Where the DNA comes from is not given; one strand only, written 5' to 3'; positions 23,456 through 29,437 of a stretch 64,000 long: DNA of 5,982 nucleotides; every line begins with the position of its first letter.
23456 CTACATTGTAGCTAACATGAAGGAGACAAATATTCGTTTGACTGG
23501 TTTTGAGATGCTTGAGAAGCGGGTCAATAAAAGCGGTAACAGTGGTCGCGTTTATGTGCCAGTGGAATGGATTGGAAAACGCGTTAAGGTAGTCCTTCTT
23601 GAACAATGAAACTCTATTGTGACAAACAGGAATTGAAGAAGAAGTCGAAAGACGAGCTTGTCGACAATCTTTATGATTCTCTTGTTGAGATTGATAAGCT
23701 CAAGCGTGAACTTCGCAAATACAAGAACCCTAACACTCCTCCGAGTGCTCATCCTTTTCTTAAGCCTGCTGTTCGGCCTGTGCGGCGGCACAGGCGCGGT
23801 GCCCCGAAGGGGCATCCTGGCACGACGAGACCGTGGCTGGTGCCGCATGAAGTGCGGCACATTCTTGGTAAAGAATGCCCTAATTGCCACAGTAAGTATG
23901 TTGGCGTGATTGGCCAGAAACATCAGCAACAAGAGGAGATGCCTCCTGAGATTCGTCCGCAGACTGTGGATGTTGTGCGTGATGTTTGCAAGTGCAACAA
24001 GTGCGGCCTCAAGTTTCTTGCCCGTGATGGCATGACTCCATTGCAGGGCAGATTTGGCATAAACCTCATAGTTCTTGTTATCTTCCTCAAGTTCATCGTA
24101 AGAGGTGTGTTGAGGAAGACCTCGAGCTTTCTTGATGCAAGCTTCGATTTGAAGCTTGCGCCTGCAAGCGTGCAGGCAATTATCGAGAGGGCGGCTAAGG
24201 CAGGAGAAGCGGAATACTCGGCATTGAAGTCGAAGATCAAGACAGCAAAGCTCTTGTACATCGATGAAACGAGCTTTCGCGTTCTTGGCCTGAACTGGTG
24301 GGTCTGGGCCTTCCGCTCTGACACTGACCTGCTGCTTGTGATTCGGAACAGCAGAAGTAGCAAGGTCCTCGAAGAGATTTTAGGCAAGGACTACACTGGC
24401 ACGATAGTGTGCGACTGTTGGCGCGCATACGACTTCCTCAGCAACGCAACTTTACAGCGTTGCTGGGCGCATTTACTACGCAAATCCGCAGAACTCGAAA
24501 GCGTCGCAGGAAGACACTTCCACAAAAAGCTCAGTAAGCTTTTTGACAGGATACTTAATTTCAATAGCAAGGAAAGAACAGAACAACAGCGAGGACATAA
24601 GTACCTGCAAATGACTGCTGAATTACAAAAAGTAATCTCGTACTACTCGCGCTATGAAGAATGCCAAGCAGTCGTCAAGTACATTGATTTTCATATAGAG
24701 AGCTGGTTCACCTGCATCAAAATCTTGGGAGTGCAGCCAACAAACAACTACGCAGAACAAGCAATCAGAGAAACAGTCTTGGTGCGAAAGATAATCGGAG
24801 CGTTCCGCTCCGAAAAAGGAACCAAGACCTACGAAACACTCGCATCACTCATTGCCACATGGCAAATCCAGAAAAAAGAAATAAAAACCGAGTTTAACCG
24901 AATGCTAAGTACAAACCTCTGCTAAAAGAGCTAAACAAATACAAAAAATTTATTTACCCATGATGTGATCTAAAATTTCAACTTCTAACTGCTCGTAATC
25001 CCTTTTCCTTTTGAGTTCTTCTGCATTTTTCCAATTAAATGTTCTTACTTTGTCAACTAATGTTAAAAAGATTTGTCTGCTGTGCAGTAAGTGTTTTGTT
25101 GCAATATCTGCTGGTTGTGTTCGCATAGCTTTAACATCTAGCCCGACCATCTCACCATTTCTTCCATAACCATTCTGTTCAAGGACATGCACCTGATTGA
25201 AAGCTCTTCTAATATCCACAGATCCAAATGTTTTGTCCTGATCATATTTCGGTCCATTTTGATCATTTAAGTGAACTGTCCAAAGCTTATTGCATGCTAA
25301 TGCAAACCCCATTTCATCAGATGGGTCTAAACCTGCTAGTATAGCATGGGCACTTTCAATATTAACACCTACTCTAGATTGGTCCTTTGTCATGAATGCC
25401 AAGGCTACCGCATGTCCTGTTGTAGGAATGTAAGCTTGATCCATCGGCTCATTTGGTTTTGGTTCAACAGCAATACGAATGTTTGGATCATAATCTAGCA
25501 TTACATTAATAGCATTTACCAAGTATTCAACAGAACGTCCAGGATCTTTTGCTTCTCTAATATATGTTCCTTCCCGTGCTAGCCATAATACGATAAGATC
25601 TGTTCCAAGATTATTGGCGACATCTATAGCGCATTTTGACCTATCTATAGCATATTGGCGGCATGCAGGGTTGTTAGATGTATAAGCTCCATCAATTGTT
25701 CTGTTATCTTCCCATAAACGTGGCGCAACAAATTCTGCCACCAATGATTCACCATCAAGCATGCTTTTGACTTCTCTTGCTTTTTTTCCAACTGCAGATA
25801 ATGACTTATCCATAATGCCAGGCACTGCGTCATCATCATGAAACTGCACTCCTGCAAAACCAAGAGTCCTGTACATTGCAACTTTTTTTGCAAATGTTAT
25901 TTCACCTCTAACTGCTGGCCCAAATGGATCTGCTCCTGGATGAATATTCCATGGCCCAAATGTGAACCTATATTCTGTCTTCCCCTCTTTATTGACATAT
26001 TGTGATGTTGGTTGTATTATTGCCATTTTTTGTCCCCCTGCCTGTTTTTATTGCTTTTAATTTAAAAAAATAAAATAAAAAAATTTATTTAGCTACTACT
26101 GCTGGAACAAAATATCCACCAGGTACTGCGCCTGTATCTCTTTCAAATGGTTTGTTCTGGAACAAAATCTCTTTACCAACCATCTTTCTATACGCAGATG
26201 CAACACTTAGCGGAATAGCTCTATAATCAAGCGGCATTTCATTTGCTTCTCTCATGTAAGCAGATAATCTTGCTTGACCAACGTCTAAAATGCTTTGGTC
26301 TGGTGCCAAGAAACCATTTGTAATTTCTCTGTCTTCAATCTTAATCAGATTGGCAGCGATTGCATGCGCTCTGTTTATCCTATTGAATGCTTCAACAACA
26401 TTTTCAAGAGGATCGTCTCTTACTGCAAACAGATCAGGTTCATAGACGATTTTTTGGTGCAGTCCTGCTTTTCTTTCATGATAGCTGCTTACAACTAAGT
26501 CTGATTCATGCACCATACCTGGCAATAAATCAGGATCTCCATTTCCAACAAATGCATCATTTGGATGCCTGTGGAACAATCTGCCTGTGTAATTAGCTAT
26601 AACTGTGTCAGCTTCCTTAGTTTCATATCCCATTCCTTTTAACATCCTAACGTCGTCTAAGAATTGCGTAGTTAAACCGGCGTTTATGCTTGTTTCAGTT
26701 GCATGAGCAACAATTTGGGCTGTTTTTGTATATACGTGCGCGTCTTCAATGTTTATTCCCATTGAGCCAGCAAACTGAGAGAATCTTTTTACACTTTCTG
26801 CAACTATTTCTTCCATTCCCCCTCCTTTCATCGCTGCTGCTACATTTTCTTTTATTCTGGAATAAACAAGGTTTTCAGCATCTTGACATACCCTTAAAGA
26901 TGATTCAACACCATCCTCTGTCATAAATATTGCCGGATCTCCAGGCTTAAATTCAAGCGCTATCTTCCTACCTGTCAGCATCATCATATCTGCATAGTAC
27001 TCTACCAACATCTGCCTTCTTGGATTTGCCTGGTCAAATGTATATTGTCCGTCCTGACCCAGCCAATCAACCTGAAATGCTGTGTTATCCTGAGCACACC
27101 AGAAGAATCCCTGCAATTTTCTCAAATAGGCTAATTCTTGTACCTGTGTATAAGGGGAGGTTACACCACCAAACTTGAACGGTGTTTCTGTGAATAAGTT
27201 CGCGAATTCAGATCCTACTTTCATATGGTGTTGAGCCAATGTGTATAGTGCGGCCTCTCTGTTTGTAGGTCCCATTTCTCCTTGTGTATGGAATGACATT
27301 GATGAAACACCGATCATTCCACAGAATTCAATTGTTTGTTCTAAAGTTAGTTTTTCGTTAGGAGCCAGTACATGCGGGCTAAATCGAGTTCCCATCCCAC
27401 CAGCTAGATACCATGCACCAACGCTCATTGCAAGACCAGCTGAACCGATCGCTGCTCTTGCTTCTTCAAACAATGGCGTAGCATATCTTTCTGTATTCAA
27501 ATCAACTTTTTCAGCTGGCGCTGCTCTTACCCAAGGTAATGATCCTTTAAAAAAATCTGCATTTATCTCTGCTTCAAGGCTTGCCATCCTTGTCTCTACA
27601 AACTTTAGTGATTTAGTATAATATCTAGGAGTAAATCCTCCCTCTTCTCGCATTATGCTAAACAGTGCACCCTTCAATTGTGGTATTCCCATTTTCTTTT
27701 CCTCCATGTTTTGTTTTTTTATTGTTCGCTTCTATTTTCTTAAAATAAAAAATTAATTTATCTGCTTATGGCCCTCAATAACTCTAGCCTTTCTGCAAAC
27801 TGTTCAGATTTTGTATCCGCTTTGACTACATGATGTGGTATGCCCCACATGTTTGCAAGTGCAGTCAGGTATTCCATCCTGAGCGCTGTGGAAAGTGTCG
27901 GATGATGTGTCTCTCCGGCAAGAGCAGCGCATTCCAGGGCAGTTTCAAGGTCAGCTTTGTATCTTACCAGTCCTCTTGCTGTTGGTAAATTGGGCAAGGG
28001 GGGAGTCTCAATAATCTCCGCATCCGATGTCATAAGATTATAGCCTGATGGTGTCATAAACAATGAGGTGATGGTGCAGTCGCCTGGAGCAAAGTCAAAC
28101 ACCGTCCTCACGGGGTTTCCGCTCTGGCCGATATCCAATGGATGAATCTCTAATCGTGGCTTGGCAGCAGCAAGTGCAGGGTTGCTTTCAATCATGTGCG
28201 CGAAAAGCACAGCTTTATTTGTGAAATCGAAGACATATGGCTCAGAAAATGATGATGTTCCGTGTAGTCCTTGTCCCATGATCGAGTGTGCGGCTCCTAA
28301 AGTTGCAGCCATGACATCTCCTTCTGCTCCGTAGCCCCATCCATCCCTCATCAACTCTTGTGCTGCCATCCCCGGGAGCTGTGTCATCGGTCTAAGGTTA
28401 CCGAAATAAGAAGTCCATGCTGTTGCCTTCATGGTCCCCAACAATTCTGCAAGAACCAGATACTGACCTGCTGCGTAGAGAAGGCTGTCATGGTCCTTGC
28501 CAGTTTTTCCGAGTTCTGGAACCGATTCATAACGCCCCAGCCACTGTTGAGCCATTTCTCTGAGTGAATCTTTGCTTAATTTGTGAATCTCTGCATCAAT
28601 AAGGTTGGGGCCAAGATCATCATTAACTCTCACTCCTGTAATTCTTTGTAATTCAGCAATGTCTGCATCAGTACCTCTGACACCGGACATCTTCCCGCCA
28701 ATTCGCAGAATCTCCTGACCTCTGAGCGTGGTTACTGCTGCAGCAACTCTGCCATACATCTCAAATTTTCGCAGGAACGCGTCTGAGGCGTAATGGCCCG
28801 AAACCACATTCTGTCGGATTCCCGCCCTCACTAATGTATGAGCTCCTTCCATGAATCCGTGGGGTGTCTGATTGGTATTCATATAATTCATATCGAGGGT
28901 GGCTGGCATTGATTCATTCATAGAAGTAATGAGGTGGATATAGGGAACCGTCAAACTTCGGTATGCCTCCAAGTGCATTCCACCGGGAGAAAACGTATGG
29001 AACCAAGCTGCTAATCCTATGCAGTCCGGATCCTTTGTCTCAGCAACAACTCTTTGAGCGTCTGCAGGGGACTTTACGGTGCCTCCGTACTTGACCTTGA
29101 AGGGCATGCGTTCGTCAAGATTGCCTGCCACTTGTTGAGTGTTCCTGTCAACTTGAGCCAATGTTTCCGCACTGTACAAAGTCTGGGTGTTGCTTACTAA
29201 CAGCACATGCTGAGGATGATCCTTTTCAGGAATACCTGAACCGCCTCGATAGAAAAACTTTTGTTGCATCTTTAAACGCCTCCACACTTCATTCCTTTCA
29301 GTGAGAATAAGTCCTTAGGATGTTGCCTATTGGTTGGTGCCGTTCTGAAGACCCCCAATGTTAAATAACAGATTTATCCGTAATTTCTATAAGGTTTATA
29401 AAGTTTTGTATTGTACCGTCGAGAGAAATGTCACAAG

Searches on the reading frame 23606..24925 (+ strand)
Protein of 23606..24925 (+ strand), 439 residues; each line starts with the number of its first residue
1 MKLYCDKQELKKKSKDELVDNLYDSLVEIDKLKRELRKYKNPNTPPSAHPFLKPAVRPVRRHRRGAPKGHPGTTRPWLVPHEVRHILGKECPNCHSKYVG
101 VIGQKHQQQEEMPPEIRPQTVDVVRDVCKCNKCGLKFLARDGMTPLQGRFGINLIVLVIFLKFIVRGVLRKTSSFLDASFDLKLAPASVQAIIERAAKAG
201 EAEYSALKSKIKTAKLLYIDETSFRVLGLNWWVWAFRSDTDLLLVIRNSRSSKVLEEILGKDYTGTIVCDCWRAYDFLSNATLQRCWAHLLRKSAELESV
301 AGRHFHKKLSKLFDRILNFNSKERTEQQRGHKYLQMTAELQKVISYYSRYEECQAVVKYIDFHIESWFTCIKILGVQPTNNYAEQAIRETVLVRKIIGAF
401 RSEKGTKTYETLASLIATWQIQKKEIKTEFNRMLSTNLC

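Call 9: search_protein_families(library=pfam, proteins=[window:23606-24925:+])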
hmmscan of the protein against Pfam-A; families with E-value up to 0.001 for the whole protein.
window:23606-24925:+ (439 aa): 1 family
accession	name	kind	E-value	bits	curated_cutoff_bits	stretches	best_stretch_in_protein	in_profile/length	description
PF03050.20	DDE_Tnp_IS66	-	1.2e-33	117.2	23.1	1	148-407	2-283/284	Transposase IS66 family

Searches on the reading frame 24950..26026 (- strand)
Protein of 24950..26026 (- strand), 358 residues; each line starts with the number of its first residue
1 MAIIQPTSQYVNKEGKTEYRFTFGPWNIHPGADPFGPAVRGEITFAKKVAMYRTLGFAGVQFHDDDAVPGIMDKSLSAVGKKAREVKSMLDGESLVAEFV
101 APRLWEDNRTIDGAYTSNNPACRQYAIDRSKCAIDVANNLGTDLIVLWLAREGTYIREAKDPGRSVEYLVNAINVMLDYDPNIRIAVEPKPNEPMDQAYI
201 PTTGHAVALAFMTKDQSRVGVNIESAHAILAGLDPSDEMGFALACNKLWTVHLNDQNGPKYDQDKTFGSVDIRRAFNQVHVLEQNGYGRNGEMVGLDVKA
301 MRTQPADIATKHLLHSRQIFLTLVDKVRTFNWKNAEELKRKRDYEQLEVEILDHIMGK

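Call 9: search_protein_families(library=pfam, proteins=[window:24950-26026:-])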
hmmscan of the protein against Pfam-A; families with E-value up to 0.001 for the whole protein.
window:24950-26026:- (358 aa): 1 family
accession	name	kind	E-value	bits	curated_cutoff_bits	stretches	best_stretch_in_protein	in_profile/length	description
PF01261.30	AP_endonuc_2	-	6.8e-18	65.7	31.1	1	53-279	5-216/249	Xylose isomerase-like TIM barrel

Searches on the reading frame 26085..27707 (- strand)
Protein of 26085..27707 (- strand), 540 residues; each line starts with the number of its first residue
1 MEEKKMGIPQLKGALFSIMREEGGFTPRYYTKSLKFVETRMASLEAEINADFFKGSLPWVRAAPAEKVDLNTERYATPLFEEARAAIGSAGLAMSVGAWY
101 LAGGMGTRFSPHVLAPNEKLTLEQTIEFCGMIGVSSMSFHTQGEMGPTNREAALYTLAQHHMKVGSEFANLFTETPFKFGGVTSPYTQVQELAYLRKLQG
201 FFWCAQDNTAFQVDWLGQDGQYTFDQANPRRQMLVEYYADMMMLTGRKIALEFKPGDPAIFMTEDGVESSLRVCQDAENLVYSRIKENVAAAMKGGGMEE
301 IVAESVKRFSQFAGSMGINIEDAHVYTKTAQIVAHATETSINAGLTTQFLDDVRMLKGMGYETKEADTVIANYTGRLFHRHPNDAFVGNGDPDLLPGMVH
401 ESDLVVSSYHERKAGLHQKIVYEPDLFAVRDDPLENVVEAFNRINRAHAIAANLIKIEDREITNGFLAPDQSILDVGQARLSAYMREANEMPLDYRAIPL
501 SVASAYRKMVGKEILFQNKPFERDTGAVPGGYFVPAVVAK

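Call 9: search_protein_families(library=pfam, proteins=[window:26085-27707:-])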
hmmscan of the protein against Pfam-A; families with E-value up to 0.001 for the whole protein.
window:26085-27707:- (540 aa): 0 families

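Call 58: search_protein_families(library=pfam, max_evalue=1, proteins=[window:26085-27707:-])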
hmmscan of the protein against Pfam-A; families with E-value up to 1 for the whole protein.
window:26085-27707:- (540 aa): 0 families

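Call 78: search_solved_structures(query=window:26085-27707:-, max_evalue=0.1)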
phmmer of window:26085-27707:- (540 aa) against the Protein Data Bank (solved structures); distinct sequences matched with E-value up to 0.1: 7.
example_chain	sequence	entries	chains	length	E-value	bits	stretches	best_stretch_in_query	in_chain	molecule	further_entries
1cvu_A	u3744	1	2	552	0.096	14.6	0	403-509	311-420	PROSTAGLANDIN H2 SYNTHASE-2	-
5jvy_A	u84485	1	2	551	0.097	14.6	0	403-509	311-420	Prostaglandin G/H synthase 2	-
4ph9_A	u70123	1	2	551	0.097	14.6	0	403-509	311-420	Prostaglandin G/H synthase 2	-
1ddx_A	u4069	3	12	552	0.098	14.6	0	403-509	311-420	PROTEIN (PROSTAGLANDIN H2 SYNTHASE-2) | Prostaglandin G/H synthase 2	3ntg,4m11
5jvz_A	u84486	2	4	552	0.098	14.6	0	403-509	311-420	Prostaglandin G/H synthase 2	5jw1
6ofy_A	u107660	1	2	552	0.098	14.6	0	403-509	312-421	Prostaglandin G/H synthase 2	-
3rr3_A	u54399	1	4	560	0.1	14.6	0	403-509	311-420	Prostaglandin G/H synthase 2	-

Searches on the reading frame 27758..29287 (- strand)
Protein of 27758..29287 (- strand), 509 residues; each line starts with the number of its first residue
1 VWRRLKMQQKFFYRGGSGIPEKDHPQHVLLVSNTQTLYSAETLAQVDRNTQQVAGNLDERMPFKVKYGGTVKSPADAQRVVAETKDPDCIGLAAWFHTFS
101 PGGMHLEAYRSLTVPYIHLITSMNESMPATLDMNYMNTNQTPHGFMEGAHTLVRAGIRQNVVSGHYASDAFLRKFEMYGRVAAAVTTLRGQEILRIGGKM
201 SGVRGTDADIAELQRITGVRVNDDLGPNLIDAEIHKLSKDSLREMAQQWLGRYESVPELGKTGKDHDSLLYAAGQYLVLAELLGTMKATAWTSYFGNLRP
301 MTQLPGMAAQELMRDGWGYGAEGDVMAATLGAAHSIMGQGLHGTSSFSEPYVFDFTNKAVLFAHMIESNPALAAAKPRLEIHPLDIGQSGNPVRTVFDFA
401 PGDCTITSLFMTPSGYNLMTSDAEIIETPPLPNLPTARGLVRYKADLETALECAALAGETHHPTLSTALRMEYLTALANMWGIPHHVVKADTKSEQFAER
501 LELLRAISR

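Call 9: search_protein_families(library=pfam, proteins=[window:27758-29287:-])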
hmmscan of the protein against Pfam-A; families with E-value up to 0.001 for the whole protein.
window:27758-29287:- (509 aa): 3 families
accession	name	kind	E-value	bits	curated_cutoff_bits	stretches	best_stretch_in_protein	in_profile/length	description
PF02610.21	AraA_N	-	4.6e-35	121.3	24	1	28-187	3-166/168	L-arabinose isomerase N-terminal domain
PF11762.14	Arabinose_Iso_C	-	5e-33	114.3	25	1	345-483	2-143/144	L-arabinose isomerase C-terminal domain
PF24856.1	AraA_central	-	1.4e-26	94.2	24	1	193-340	2-148/148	L-arabinose isomerase central domain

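Call 11: find_encoding_contigs(protein=window:27758-29287:-, flank=10000, max_places=10)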
Protein window:27758-29287:- (509 aa): no gene with exactly this product is on record in the collection.

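Call 30: find_homologous_proteins(query=window:27758-29269:-, max_evalue=1e-30)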
Query window:27758-29269:- (503 aa): 490 proteins with E <= 1e-30 among 8000 candidates; the best 120 are listed.
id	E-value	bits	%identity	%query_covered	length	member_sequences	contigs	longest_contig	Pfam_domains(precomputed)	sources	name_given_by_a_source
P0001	0.0e+0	1150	100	100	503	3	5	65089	PF02610.22,PF24856.2,PF11762.15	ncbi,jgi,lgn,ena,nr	ncbi:MAG TPA: hypothetical protein VJH97_03785 [Candidatus Nanoarchaeia archaeon]|nr:hypothetical pr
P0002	9.1e-175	600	55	99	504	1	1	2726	PF02610.22,PF24856.2,PF11762.15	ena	-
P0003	1.7e-173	596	54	99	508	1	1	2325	PF02610.22,PF24856.2,PF11762.15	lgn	-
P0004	1.1e-151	524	51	98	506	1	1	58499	PF02610.22,PF24856.2,PF11762.15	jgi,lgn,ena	-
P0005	3.3e-128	446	45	98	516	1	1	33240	PF02610.22,PF24856.2,PF11762.15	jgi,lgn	-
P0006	5.3e-122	426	61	66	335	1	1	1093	PF24856.2,PF11762.15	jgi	jgi:L-arabinose isomerase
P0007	2.2e-97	345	43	91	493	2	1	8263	PF02610.22,PF24856.2,PF11762.15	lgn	-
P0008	2.5e-92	328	40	95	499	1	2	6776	PF02610.22,PF24856.2,PF11762.15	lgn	-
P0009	1.6e-84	302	37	95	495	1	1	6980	PF02610.22,PF24856.2,PF11762.15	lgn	-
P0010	3.4e-84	301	36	96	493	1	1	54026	PF02610.22,PF24856.2,PF11762.15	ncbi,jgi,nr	ncbi:MAG: L-arabinose isomerase [Bifidobacteriaceae bacterium]|jgi:L-arabinose isomerase|nr:L-arabin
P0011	7.7e-84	300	37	94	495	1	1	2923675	PF02610.22,PF24856.2,PF11762.15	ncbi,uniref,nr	ncbi:L-arabinose isomerase [Halorhabdus sp. SVX81]|uniref:L-arabinose isomerase n=1 Tax=Halorhabdus 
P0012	8.5e-84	300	38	92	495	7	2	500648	PF02610.22,PF24856.2,PF11762.15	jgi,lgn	-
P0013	4.6e-83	298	36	94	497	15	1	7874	PF02610.22,PF24856.2,PF11762.15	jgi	jgi:L-arabinose isomerase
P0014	8.9e-83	297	36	95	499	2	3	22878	PF02610.22,PF24856.2,PF11762.15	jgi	-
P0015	1.0e-82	296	37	96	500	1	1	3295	PF02610.22,PF24856.2,PF11762.15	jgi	-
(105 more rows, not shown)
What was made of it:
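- Tried and rejected: The next-best AraA is 55% identical (call 30).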

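Call 31: find_encoding_contigs(protein=P0004, flank=10000, max_places=3)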
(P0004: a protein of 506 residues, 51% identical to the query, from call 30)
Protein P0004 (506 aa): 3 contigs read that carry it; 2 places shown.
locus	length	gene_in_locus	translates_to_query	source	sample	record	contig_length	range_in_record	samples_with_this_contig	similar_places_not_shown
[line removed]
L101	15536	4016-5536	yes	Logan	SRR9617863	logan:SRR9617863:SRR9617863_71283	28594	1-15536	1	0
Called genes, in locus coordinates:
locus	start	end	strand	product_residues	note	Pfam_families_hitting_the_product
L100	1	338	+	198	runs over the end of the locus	PF00156:Pribosyltran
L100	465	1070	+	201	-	PF22600:MTPAP-like_central (weak), PF01909:NTP_transf_2, PF18765:Polbeta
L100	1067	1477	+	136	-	PF01934:HepT-like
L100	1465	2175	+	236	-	PF00215:OMPdecase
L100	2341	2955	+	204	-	-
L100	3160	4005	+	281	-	-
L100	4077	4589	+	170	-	PF18306:LDcluster4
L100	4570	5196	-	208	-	-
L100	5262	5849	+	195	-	PF03602:Cons_hypoth95 (weak), PF05175:MTS, PF06325:PrmA (weak), PF07669:Eco57I (faint), PF10354:BMT5-like (weak), PF13847:Methyltransf_31, PF08241:Methyltransf_11 (weak), PF13649:Methyltransf_25, +1 more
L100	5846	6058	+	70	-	-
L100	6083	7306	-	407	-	PF01370:Epimerase, PF16363:GDP_Man_Dehyd, PF01370:Epimerase, PF16363:GDP_Man_Dehyd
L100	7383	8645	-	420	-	PF03447:NAD_binding_3, PF00742:Homoserine_dh, PF01842:ACT, PF22629:ACT_AHAS_ss (weak)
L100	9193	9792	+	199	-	PF01909:NTP_transf_2 (weak), PF18765:Polbeta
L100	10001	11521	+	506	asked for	PF02610:AraA_N, PF24856:AraA_central, PF11762:Arabinose_Iso_C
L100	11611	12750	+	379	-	PF01261:AP_endonuc_2 (weak)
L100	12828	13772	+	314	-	PF01263:Aldose_epim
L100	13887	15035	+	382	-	PF20583:DUF6786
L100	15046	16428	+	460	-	PF00288:GHMP_kinases_N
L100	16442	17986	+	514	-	PF00370:FGGY_N (weak), PF21546:FGGY_C_2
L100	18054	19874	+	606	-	PF07881:Fucose_iso_N1, PF07882:Fucose_iso_N2, PF02952:Fucose_iso_C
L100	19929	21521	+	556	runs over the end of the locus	PF00370:FGGY_N, PF02782:FGGY_C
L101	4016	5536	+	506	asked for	PF02610:AraA_N, PF24856:AraA_central, PF11762:Arabinose_Iso_C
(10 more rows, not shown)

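Call 32: find_encoding_contigs(protein=P0005, flank=10000, max_places=3)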
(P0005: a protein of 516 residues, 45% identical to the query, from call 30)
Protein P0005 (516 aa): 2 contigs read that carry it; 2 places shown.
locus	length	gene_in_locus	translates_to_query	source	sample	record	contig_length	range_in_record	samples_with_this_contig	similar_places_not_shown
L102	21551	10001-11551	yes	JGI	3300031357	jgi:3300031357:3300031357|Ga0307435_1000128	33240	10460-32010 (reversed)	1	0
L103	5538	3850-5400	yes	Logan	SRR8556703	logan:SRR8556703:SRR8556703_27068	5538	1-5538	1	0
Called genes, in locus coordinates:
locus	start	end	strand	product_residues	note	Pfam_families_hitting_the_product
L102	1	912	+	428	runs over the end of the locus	PF00278:Orn_DAP_Arg_deC, PF02784:Orn_Arg_deC_N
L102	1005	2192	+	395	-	PF02812:ELFV_dehydrog_N, PF00208:ELFV_dehydrog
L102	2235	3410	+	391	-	PF00155:Aminotran_1_2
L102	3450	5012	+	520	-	PF00133:tRNA-synt_1 (faint), PF01406:tRNA-synt_1e (faint), PF01921:tRNA-synt_1f, PF09334:tRNA-synt_1g (faint)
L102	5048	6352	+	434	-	PF00696:AA_kinase, PF22468:ACT_9 (weak), PF13840:ACT_7 (weak), PF22468:ACT_9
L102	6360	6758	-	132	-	PF00156:Pribosyltran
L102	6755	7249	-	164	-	-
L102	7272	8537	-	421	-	PF01408:GFO_IDH_MocA (weak), PF03447:NAD_binding_3, PF00742:Homoserine_dh, PF01842:ACT, PF22629:ACT_AHAS_ss (weak)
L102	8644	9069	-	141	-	PF05168:HEPN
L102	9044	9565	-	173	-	PF01909:NTP_transf_2, PF18765:Polbeta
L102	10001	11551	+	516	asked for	PF02610:AraA_N, PF24856:AraA_central, PF11762:Arabinose_Iso_C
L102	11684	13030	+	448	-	-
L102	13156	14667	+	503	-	PF00370:FGGY_N, PF02782:FGGY_C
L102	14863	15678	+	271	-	PF07385:Lyx_isomer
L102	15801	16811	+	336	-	PF01118:Semialdhyde_dh, PF02774:Semialdhyde_dhC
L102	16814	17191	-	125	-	PF01850:PIN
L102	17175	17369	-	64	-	PF02697:VAPB_antitox (weak)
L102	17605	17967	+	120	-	PF05618:RimB-like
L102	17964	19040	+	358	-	PF14397:ATPgrasp_ST (faint), PF02655:ATP-grasp_3, PF02955:GSH-S_ATP, PF08443:RimK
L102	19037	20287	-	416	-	PF00709:Adenylsucc_synt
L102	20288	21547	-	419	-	PF14528:LAGLIDADG_3 (weak)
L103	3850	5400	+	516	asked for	PF02610:AraA_N, PF24856:AraA_central, PF11762:Arabinose_Iso_C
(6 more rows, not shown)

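Call 33: find_encoding_contigs(protein=P0002, flank=3000, max_places=3)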
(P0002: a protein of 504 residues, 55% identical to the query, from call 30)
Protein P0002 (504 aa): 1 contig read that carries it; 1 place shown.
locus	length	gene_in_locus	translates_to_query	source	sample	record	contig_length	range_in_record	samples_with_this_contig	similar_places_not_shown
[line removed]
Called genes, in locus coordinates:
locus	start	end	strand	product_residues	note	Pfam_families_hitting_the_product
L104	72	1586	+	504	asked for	PF02610:AraA_N, PF24856:AraA_central, PF11762:Arabinose_Iso_C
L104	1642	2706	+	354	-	PF01261:AP_endonuc_2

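Call 49: find_encoding_contigs(protein=P0003, flank=3000, max_places=2)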
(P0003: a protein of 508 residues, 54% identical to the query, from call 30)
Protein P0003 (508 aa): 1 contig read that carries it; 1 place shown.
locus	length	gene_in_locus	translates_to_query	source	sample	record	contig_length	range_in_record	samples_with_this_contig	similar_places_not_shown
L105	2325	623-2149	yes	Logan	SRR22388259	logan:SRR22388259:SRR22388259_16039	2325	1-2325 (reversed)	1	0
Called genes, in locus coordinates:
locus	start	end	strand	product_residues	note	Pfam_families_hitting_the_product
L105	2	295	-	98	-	?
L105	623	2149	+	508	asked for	PF02610:AraA_N, PF24856:AraA_central, PF11762:Arabinose_Iso_C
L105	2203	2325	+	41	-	?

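Call 50: find_encoding_contigs(protein=P0007, flank=8000, max_places=2)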
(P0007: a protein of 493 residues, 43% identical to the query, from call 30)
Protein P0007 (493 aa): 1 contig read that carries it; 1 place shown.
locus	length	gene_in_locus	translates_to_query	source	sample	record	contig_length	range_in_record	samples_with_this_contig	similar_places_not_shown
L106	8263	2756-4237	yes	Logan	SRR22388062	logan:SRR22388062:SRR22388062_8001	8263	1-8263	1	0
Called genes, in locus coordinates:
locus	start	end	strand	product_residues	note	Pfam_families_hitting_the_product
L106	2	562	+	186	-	?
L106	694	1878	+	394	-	PF00226:DnaJ, PF01556:DnaJ_C, PF27659:CHP02642 (faint), PF00684:DnaJ_CXXCXGXG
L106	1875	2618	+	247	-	PF20260:PUA_4, PF04452:Methyltrans_RNA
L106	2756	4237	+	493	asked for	PF02610:AraA_N, PF24856:AraA_central, PF11762:Arabinose_Iso_C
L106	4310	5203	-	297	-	PF01435:Peptidase_M48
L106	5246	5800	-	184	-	PF04011:LemA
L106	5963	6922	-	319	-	PF13609:Porin_4 (faint)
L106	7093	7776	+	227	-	PF05036:SPOR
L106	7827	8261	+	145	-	?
